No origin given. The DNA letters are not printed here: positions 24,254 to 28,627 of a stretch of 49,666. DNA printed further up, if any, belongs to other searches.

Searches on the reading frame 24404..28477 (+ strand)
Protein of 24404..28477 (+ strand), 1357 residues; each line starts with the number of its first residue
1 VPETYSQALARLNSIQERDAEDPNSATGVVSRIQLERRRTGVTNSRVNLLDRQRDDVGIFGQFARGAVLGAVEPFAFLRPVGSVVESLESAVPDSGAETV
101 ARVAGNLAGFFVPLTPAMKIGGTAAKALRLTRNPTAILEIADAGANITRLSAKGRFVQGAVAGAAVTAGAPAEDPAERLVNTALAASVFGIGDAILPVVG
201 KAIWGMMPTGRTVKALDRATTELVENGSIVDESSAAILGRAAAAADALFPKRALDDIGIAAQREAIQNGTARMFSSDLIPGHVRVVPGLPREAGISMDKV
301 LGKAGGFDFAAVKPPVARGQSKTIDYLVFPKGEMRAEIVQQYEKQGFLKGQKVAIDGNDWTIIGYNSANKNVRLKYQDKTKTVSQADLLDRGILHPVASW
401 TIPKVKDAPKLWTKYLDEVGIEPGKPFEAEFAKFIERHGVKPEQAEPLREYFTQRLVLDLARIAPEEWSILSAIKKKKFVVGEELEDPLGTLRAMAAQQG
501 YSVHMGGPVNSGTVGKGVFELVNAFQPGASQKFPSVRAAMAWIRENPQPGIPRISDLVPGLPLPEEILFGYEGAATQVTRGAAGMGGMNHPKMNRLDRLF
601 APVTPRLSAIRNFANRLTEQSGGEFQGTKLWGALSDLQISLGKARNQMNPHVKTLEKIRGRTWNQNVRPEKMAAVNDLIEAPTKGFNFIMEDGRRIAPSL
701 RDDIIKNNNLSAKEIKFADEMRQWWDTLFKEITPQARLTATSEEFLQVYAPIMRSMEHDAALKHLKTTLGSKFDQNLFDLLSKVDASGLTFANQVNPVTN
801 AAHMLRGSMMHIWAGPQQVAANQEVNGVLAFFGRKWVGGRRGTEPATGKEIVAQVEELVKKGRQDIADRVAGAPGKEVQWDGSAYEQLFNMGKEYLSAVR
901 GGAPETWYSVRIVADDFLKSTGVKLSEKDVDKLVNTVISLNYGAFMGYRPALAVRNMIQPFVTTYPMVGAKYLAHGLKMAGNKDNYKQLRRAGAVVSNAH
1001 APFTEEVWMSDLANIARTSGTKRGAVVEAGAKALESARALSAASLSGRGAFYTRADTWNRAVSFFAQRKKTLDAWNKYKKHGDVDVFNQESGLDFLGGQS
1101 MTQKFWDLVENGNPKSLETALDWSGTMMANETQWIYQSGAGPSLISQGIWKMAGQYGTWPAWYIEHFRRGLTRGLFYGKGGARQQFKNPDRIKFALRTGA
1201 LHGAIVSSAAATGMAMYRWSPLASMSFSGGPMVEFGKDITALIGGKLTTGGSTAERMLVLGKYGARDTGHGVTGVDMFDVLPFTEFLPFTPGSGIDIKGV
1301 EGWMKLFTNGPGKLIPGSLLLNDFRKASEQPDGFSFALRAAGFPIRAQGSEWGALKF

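Call 85: search_protein_families(library=pfam, proteins=[window:24404-28477:+], max_evalue=0.05)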
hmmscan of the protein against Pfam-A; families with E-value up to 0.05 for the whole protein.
window:24404-28477:+ (1357 aa): 1 family
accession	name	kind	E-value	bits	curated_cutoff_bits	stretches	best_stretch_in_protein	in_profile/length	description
PF13670.12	PepSY_2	-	0.022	15.2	24.3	0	335-384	31-80/83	Peptidase propeptide and YPEB domain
